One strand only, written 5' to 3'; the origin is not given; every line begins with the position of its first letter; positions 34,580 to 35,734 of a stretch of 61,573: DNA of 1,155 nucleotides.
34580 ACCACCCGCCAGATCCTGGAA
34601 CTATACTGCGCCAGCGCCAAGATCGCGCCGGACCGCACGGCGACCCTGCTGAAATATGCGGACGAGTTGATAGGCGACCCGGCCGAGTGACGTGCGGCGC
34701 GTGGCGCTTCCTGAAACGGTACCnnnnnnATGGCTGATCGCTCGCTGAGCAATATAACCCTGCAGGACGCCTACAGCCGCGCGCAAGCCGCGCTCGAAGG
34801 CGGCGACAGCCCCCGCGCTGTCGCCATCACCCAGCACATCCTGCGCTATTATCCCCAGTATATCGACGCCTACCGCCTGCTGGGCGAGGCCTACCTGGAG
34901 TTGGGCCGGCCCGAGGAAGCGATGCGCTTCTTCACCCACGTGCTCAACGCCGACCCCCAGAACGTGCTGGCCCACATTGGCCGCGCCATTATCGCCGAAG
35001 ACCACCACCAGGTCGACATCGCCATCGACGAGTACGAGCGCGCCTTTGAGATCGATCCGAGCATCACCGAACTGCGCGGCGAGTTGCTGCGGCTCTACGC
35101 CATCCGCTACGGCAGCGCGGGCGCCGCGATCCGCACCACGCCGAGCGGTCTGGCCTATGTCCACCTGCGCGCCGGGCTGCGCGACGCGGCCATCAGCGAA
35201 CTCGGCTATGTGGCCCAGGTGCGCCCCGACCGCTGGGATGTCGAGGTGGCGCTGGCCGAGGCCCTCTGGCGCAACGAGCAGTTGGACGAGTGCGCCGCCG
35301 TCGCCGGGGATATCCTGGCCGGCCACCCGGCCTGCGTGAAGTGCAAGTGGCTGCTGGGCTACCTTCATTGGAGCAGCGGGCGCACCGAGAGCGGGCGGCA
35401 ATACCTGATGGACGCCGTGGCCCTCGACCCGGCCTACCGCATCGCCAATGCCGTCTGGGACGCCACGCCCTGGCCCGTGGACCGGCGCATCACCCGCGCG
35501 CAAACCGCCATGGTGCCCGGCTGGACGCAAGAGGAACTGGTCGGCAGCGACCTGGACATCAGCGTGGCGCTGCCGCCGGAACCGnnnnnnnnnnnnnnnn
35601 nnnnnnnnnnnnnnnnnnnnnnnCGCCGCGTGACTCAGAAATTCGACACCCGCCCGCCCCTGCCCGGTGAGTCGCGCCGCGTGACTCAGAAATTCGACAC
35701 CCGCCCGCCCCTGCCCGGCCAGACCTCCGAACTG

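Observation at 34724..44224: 3,166-aa TPR-capped, hyper-acidic, repeat-motif protein of no recognisable family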

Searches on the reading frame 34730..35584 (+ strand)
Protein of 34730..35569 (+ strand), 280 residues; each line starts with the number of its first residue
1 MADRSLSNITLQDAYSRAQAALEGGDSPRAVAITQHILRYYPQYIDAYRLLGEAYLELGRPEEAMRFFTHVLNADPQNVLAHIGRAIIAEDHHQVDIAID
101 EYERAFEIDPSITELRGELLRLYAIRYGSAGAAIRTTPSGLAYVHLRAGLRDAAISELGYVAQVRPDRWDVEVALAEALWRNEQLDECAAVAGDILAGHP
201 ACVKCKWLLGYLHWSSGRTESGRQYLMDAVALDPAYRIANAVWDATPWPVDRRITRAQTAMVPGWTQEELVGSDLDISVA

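Call 9: find_homologous_proteins(query=window:34730-35569:+)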
Query window:34730-35569:+ (280 aa): 8 proteins with E <= 0.001 among 3401 candidates.
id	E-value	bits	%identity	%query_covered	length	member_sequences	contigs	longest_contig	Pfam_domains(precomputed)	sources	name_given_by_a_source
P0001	2.3e-178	610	96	100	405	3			PF13431.13,PF13428.13,PF14559.13,PF24575.2,PF13371.13,PF00515.35,PF12895.14,PF13424.13,PF13432.13,PF13181.13,PF07719.24,PF13174.13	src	-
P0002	1.3e-82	296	81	56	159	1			PF14559.13,PF13432.13,PF13428.13,PF13181.13,PF07719.24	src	-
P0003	4.1e-71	258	64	68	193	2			PF14559.13,PF24575.2,PF13431.13,PF13371.13,PF13432.13,PF13428.13,PF07719.24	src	-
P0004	3.8e-56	209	45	96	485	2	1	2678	PF13431.13,PF23914.2,PF13414.13,PF13428.13,PF14559.13,PF24575.2,PF13371.13,PF00515.35,PF13424.13,PF13432.13,PF13181.13,PF07719.24,PF13174.13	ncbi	-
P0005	2.6e-51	193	42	89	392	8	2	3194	PF10602.16,PF13414.13,PF01535.27,PF13374.13,PF07721.21,PF24575.2,PF00515.35,PF13424.13,PF14561.13,PF07719.24,PF13174.13,PF25063.1,PF13431.13,PF23914.2,PF25058.2,PF13176.13,PF13428.13,PF25064.2,PF14559.13,PF13371.13,PF17874.8,PF12895.14,PF21033.5,PF13432.13,PF13181.13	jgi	jgi:tetratricopeptide (TPR) repeat protein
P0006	2.3e-5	42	36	28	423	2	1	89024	PF25063.1,PF03704.24,PF13431.13,PF23914.2,PF13414.13,PF13176.13,PF13428.13,PF13374.13,PF07721.21,PF14559.13,PF24575.2,PF00515.35,PF12895.14,PF13424.13,PF21033.5,PF13432.13,PF13181.13,PF07719.24,PF13174.13,PF20308.5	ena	-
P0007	2.2e-4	39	27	57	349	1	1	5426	PF03704.24,PF13431.13,PF23914.2,PF13414.13,PF13176.13,PF13428.13,PF25064.2,PF13374.13,PF07721.21,PF14559.13,PF24575.2,PF13371.13,PF00515.35,PF12895.14,PF13424.13,PF21033.5,PF13432.13,PF13429.13,PF13181.13,PF14561.13,PF07719.24,PF13174.13,PF20308.5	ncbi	ncbi:MAG: tetratricopeptide repeat protein, partial [Gemmatimonadota bacterium]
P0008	6.4e-4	37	25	84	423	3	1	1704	PF25060.1,PF13414.13,PF12569.15,PF09613.17,PF13374.13,PF07721.21,PF24575.2,PF00515.35,PF13424.13,PF07719.24,PF13174.13,PF25063.1,PF13431.13,PF23914.2,PF25058.2,PF13176.13,PF13428.13,PF25064.2,PF14559.13,PF13371.13,PF12895.14,PF21033.5,PF13432.13,PF13181.13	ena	-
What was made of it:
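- Five close hits at E<=1e-50 when the window's N domain is the query (call 9).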

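Call 15: find_related_loci(query=A2, collection=genome_contigs, flank=10000)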
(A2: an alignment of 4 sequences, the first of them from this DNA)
Query A2 (245 aa) in genome_contigs; peptide patterns used: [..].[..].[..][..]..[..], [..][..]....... (x = any residue, [..] = any of these).
173 stretches matched a pattern; 33 encode a relative of the query (tblastn E <= 1e-3); 33 distinct loci.
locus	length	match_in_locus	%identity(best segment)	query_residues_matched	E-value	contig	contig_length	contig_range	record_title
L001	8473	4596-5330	78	1-245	6e-129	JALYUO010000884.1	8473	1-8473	MAG: Chloroflexota bacterium isolate LAG bin19 SD1463-65_k127_705805, whole genome shotgun sequence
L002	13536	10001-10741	76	1-245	2e-126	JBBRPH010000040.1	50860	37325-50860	MAG: Chloroflexia bacterium isolate La1_metabat2.426 LA1C_B2.426_k141_2309672L_50860_cov_15.0005, whole genome shotgun s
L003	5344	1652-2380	63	2-243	7e-98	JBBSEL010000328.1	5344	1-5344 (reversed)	MAG: Chloroflexia bacterium isolate LS1_sbin.44 LS1_sbin.44_K_373857_L_5344_cov_9.0000, whole genome shotgun sequence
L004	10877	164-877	62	6-243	2e-97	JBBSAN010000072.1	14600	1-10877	MAG: Chloroflexia bacterium isolate La6_metabat2.004 La6_metabat2.004_K_3216942_L_14600_cov_10.0000, whole genome shotgu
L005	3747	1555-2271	48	6-245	8e-63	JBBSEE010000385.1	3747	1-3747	MAG: Chloroflexia bacterium isolate LS1_sbin.36 LS1_sbin.36_K_72230_L_3747_cov_7.0000, whole genome shotgun sequence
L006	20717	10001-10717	47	6-245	8e-62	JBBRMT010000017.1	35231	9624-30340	MAG: Chloroflexia bacterium isolate La1_metabat2.069 LA1C_B2.069_k141_376103L_35231_cov_13.6856, whole genome shotgun se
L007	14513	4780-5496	47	6-245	2e-61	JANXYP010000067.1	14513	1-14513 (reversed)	MAG: Chloroflexi bacterium isolate GL140_3_metabat_63 GL140_3_k141_634238, whole genome shotgun sequence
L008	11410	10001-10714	45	6-244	5e-59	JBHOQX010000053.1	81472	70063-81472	MAG: Roseiflexaceae bacterium isolate A0_36 coassembly_Ak141_464304, whole genome shotgun sequence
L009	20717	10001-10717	44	5-244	1e-56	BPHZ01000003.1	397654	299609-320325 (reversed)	MAG: Herpetosiphonaceae bacterium KatS3mg057 DNA, contig_16073, whole genome shotgun sequence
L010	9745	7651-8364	40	5-242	4e-52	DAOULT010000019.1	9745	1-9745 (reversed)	MAG TPA_asm: Anaerolineae bacterium isolate W31_52 k127_143596, whole genome shotgun sequence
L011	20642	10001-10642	42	6-220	2e-48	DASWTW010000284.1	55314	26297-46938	MAG TPA_asm: Herpetosiphonaceae bacterium isolate SMAG_U3586 k141_279975, whole genome shotgun sequence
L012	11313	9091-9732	42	6-220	2e-48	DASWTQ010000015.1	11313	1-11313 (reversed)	MAG TPA_asm: Herpetosiphonaceae bacterium isolate SMAG_U3579 k141_495, whole genome shotgun sequence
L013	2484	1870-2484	42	6-211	8e-45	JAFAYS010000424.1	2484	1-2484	MAG: Chloroflexota bacterium isolate CP_BM_RX_R8_21 BM_RX_R8_k147_1245777, whole genome shotgun sequence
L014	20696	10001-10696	33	3-234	1e-30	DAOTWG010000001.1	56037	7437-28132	MAG TPA_asm: Anaerolineales bacterium isolate H12_122 k73_949438, whole genome shotgun sequence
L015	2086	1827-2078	39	4-87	7e-15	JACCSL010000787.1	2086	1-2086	MAG: Ardenticatenales bacterium isolate MGR_bin47 SD2897-2912_k127_8204170, whole genome shotgun sequence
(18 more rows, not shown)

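Call 19: find_encoding_contigs(protein=P0005, flank=6000, max_places=4)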
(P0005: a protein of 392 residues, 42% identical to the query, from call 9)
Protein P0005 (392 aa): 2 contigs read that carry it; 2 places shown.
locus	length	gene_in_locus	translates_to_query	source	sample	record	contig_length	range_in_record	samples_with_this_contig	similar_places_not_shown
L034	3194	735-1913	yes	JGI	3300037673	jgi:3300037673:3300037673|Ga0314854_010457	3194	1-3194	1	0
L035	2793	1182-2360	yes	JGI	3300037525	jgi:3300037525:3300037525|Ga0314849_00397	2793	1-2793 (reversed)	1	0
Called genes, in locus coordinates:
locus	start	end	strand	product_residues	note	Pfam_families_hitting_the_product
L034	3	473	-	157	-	?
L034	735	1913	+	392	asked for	PF13371:TPR_9 (weak), PF13432:TPR_16, PF13424:TPR_12, PF14559:TPR_19, PF00515:TPR_1 (weak), PF07719:TPR_2 (weak), PF13432:TPR_16, PF14559:TPR_19, +22 more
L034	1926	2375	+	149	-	PF00334:NDK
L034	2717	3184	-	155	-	PF01927:Mut7-C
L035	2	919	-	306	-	?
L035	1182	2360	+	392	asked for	PF13371:TPR_9 (weak), PF13432:TPR_16, PF13424:TPR_12, PF14559:TPR_19, PF00515:TPR_1 (weak), PF07719:TPR_2 (weak), PF13432:TPR_16, PF14559:TPR_19, +22 more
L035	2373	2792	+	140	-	?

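Call 20: find_homologous_proteins(query=P0005, max_evalue=0.00001)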
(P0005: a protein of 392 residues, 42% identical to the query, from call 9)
Query P0005 (392 aa): 401 proteins with E <= 0.00001 among 8000 candidates; the best 120 are listed.
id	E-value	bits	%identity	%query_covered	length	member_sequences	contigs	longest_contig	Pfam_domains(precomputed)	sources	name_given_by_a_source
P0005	2.4e-247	839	100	100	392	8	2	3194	PF10602.16,PF13414.13,PF01535.27,PF13374.13,PF07721.21,PF24575.2,PF00515.35,PF13424.13,PF14561.13,PF07719.24,PF13174.13,PF25063.1,PF13431.13,PF23914.2,PF25058.2,PF13176.13,PF13428.13,PF25064.2,PF14559.13,PF13371.13,PF17874.8,PF12895.14,PF21033.5,PF13432.13,PF13181.13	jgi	jgi:tetratricopeptide (TPR) repeat protein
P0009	5.3e-201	686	84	97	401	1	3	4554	PF10602.16,PF25063.1,PF13431.13,PF23914.2,PF13414.13,PF13176.13,PF13428.13,PF25064.2,PF07721.21,PF14559.13,PF24575.2,PF13371.13,PF17874.8,PF00515.35,PF12895.14,PF13424.13,PF21033.5,PF13432.13,PF13181.13,PF14561.13,PF07719.24,PF13174.13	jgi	jgi:tetratricopeptide (TPR) repeat protein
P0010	1.9e-122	427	55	98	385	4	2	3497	PF25063.1,PF03704.24,PF13431.13,PF23914.2,PF20225.5,PF13414.13,PF01535.27,PF13176.13,PF13428.13,PF25064.2,PF13374.13,PF07721.21,PF14559.13,PF24575.2,PF00515.35,PF12895.14,PF13424.13,PF21033.5,PF13432.13,PF13181.13,PF14561.13,PF07719.24,PF13174.13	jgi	jgi:tetratricopeptide (TPR) repeat protein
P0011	3.3e-122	427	56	98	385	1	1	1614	PF03704.24,PF09976.16,PF13414.13,PF01535.27,PF13374.13,PF07721.21,PF24575.2,PF00515.35,PF13424.13,PF14561.13,PF07719.24,PF13174.13,PF20308.5,PF25063.1,PF13431.13,PF23914.2,PF20225.5,PF25058.2,PF13176.13,PF13428.13,PF25064.2,PF14559.13,PF12895.14,PF21033.5,PF13432.13,PF13181.13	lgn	-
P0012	7.8e-121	422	57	98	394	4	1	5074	PF25063.1,PF13431.13,PF23914.2,PF20225.5,PF13414.13,PF13176.13,PF13428.13,PF25064.2,PF13374.13,PF07721.21,PF14559.13,PF24575.2,PF00515.35,PF12895.14,PF13424.13,PF13432.13,PF13181.13,PF14561.13,PF07719.24,PF13174.13,PF20308.5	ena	-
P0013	8.0e-120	419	54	97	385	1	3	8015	PF25063.1,PF03704.24,PF13431.13,PF23914.2,PF20225.5,PF13414.13,PF25058.2,PF01535.27,PF13176.13,PF13428.13,PF13374.13,PF07721.21,PF14559.13,PF24575.2,PF00515.35,PF12895.14,PF13424.13,PF21033.5,PF13432.13,PF13181.13,PF14561.13,PF07719.24,PF13174.13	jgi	jgi:tetratricopeptide (TPR) repeat protein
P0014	1.7e-118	414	54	98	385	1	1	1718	PF25063.1,PF03704.24,PF13431.13,PF23914.2,PF13414.13,PF25058.2,PF01535.27,PF13176.13,PF13428.13,PF25064.2,PF13374.13,PF07721.21,PF14559.13,PF24575.2,PF00515.35,PF12895.14,PF13424.13,PF13432.13,PF13181.13,PF14561.13,PF07719.24,PF13174.13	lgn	-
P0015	2.6e-117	411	55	98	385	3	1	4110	PF25063.1,PF03704.24,PF13431.13,PF23914.2,PF13414.13,PF25058.2,PF01535.27,PF13176.13,PF13428.13,PF25064.2,PF13374.13,PF07721.21,PF14559.13,PF24575.2,PF00515.35,PF12895.14,PF13424.13,PF13432.13,PF13181.13,PF14561.13,PF07719.24,PF13174.13,PF20308.5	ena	-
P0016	2.4e-115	404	54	97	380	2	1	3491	PF25063.1,PF13431.13,PF23914.2,PF20225.5,PF13414.13,PF23300.4,PF01535.27,PF13176.13,PF13428.13,PF13374.13,PF14559.13,PF24575.2,PF00515.35,PF12895.14,PF13424.13,PF13432.13,PF13181.13,PF14561.13,PF07719.24,PF13174.13,PF20308.5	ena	-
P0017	1.2e-103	366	58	65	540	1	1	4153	PF25063.1,PF03704.24,PF13431.13,PF23914.2,PF13414.13,PF13176.13,PF13428.13,PF25064.2,PF07721.21,PF14559.13,PF24575.2,PF00515.35,PF12895.14,PF13424.13,PF21033.5,PF13432.13,PF13181.13,PF14561.13,PF07719.24,PF13174.13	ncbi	-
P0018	2.3e-103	365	58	65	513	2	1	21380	PF25063.1,PF03704.24,PF13431.13,PF23914.2,PF13414.13,PF13176.13,PF13428.13,PF25064.2,PF07721.21,PF14559.13,PF24575.2,PF00515.35,PF12895.14,PF13424.13,PF21033.5,PF13432.13,PF13181.13,PF14561.13,PF07719.24,PF13174.13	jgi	-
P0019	4.0e-103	364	59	65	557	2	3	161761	PF25063.1,PF03704.24,PF13431.13,PF23914.2,PF13414.13,PF13176.13,PF13428.13,PF14559.13,PF24575.2,PF00515.35,PF12895.14,PF13424.13,PF13432.13,PF13181.13,PF14561.13,PF07719.24,PF13174.13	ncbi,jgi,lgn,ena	-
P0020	8.6e-102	360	59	65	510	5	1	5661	PF25063.1,PF03704.24,PF13431.13,PF23914.2,PF13414.13,PF13176.13,PF13428.13,PF25064.2,PF07721.21,PF14559.13,PF24575.2,PF00515.35,PF12895.14,PF13424.13,PF13432.13,PF13181.13,PF14561.13,PF07719.24,PF13174.13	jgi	-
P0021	4.1e-101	357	58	65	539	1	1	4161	PF25063.1,PF03704.24,PF13431.13,PF23914.2,PF13414.13,PF13176.13,PF13428.13,PF25064.2,PF07721.21,PF14559.13,PF24575.2,PF00515.35,PF12895.14,PF13424.13,PF13432.13,PF13181.13,PF14561.13,PF07719.24,PF13174.13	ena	-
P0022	7.8e-101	356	58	65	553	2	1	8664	PF25063.1,PF03704.24,PF13431.13,PF23914.2,PF13414.13,PF13176.13,PF13428.13,PF07721.21,PF14559.13,PF24575.2,PF00515.35,PF12895.14,PF13424.13,PF21033.5,PF13432.13,PF13181.13,PF14561.13,PF07719.24,PF13174.13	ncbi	-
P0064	1.6e-85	306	53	65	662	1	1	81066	PF25063.1,PF13431.13,PF23914.2,PF13414.13,PF13176.13,PF13428.13,PF25064.2,PF14559.13,PF24575.2,PF13371.13,PF00515.35,PF12895.14,PF13424.13,PF13432.13,PF13181.13,PF14561.13,PF07719.24,PF13174.13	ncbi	-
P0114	3.5e-76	275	49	68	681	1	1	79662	PF25063.1,PF13431.13,PF13414.13,PF13176.13,PF13428.13,PF14559.13,PF24575.2,PF00515.35,PF13424.13,PF13432.13,PF13181.13,PF07719.24,PF13174.13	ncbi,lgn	-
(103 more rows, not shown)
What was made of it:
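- At least 401 clusters when the 392-aa mini-member P0005 is the query (call 20).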

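Call 23: find_encoding_contigs(protein=P0019, flank=6000, max_places=2)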
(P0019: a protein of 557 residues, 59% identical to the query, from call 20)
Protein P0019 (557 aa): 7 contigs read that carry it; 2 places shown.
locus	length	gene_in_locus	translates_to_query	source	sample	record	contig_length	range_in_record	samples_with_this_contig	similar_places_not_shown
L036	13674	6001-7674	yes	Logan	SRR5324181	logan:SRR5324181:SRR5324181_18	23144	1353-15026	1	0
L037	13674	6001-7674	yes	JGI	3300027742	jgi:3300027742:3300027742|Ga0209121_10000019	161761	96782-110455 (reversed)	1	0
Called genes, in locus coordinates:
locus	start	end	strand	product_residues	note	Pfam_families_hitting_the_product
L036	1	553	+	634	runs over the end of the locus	?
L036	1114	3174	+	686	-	PF03030:H_PPase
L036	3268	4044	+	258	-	-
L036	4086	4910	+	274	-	PF01135:PCMT, PF01209:Ubie_methyltran, PF13489:Methyltransf_23, PF13847:Methyltransf_31, PF08241:Methyltransf_11, PF08242:Methyltransf_12, PF13649:Methyltransf_25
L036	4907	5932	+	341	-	PF00850:Hist_deacetyl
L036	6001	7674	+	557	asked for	PF07719:TPR_2 (faint), PF12895:ANAPC3 (faint), PF13174:TPR_6 (faint), PF13181:TPR_8 (faint), PF13432:TPR_16, PF14559:TPR_19, PF13432:TPR_16 (weak), PF14559:TPR_19 (weak), +11 more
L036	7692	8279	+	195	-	PF00334:NDK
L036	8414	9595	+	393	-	-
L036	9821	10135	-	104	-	PF02410:RsfS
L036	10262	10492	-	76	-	PF00313:CSD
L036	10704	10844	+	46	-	-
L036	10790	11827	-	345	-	PF02388:FemAB, PF13480:Acetyltransf_6, PF02388:FemAB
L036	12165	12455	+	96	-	PF00507:Oxidored_q4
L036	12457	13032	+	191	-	PF01058:Oxidored_q6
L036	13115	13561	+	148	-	PF00258:Flavodoxin_1 (weak)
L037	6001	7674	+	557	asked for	PF07719:TPR_2 (faint), PF12895:ANAPC3 (faint), PF13174:TPR_6 (faint), PF13181:TPR_8 (faint), PF13432:TPR_16, PF14559:TPR_19, PF13432:TPR_16 (weak), PF14559:TPR_19 (weak), +11 more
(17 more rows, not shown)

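Call 24: find_encoding_contigs(protein=P0064, flank=6000, max_places=2)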
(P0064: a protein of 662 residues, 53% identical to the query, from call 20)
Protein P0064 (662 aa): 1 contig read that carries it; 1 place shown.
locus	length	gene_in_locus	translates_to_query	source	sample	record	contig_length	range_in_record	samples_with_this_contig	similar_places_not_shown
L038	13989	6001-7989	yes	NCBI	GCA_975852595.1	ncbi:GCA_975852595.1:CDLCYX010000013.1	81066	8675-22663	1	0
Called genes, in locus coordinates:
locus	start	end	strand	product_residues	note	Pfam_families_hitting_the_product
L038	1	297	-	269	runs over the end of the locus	-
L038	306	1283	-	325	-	PF00291:PALP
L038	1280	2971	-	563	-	PF00221:Lyase_aromatic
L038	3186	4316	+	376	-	-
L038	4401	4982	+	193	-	PF10531:SLBB, PF22461:SLBB_2 (weak), PF06514:PsbU (weak), PF12836:HHH_3, PF00633:HHH (faint), PF14520:HHH_5 (faint)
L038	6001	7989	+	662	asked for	PF12895:ANAPC3 (weak), PF13424:TPR_12, PF13432:TPR_16 (weak), PF14559:TPR_19, PF13432:TPR_16 (weak), PF24575:TPR_Slam (weak), PF13432:TPR_16 (weak), PF14559:TPR_19 (weak), +13 more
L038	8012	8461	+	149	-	PF00334:NDK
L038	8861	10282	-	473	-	PF13439:Glyco_transf_4, PF13477:Glyco_trans_4_2 (weak), PF13579:Glyco_trans_4_4, PF20706:GT4-conflict (weak), PF00534:Glycos_transf_1, PF13692:Glyco_trans_1_4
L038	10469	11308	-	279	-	PF10418:DHODB_Fe-S_bind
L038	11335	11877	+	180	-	-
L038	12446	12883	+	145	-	PF01475:FUR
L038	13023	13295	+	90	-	PF04023:FeoA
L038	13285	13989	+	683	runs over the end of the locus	PF01926:MMR_HSR1, PF02421:FeoB_N, PF17910:FeoB_Cyto, PF07670:Gate, PF07664:FeoB_C, PF07670:Gate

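Call 25: find_encoding_contigs(protein=P0114, flank=6000, max_places=2)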
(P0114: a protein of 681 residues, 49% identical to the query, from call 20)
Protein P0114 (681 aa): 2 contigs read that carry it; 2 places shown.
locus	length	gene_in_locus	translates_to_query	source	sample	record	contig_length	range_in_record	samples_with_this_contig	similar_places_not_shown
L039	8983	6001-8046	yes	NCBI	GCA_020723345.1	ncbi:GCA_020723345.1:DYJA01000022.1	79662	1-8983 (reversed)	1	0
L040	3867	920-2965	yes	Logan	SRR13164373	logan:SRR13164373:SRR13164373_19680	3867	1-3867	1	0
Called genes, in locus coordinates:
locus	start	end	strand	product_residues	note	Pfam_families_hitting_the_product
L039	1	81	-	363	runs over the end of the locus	PF00146:NADHdh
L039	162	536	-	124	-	PF00507:Oxidored_q4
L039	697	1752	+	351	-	PF02388:FemAB, PF13480:Acetyltransf_6, PF02388:FemAB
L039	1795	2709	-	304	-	-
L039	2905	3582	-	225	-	PF01810:LysE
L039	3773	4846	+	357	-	PF00535:Glycos_transf_2, PF13641:Glyco_tranf_2_3, PF13506:Glyco_transf_21 (weak), PF13632:Glyco_trans_2_3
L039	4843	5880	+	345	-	PF00850:Hist_deacetyl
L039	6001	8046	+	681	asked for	PF13174:TPR_6 (faint), PF13181:TPR_8 (faint), PF13424:TPR_12 (faint), PF14559:TPR_19, PF24575:TPR_Slam (faint), PF07719:TPR_2 (weak), PF13428:TPR_14 (weak), PF13432:TPR_16 (weak), +5 more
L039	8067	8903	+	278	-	PF02086:MethyltransfD12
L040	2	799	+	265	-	?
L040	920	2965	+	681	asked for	PF13174:TPR_6 (faint), PF13181:TPR_8 (faint), PF13424:TPR_12 (faint), PF14559:TPR_19, PF24575:TPR_Slam (faint), PF07719:TPR_2 (weak), PF13428:TPR_14 (weak), PF13432:TPR_16 (weak), +5 more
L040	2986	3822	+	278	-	PF02086:MethyltransfD12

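Call 32: predict_structure(alignment_id=A3)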
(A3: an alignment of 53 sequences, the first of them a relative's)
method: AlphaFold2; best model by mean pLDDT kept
length: 392 residues; sequences in the alignment: 53
mean_pLDDT: 91.8   pTM: 0.68
mean pLDDT of the five models: 91.8, 91.2, 91.1, 91.0, 90.7
residues with pLDDT >= 90: 343; 70-90: 8; 50-70: 13; < 50: 28
segments of 3 or more residues with pLDDT < 50: 273-298
pLDDT, mean of each block of 10 residues (from residue 1): 58 95 98 97 98 99 98 98 98 98 98 96 97 93 96 98 98 98 98 98 98 99 98 99 97 96 86 46 44 42 93 95 96 97 97 97 97 97 98 93
secondary structure, 60 per line:
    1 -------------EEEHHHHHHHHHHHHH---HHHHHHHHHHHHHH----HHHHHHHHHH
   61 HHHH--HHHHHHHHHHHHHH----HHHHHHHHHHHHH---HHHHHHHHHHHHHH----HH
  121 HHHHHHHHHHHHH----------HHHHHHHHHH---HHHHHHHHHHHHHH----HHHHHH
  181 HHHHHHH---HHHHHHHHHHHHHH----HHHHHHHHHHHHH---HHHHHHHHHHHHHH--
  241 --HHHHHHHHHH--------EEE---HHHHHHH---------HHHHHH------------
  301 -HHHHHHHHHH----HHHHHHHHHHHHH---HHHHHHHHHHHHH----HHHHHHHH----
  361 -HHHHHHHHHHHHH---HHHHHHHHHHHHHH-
elements in order: E14-16 H17-29 H33-46 H51-64 H67-80 H85-97 H101-114 H119-133 H144-153 H157-170 H175-187 H191-204 H209-221 H225-238 H243-252 E261-263 H267-273 H283-288 H302-311 H316-328 H332-344 H349-356 H362-374 H378-391
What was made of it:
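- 35474..35578 (+): Post-TPR segment that folds back on the N-terminus. It includes the conserved P-W-P and 'VPGW' stretch. The same feature appears in the P0005 model, between 14-16 and 261-263 (call 32).
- Checked: That unit folds at pLDDT above 93 in the P0005 model (call 32).
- AF2 of the mini-member P0005 did not dock its single PAWL motif onto the TPR domain (pLDDT 42-46, call 32). AF2 gave no confident motif-TPR docking in P0005 (call 32).
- Tried and rejected: The motif region had pLDDT 42-46, so there is no evidence either way (call 32).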
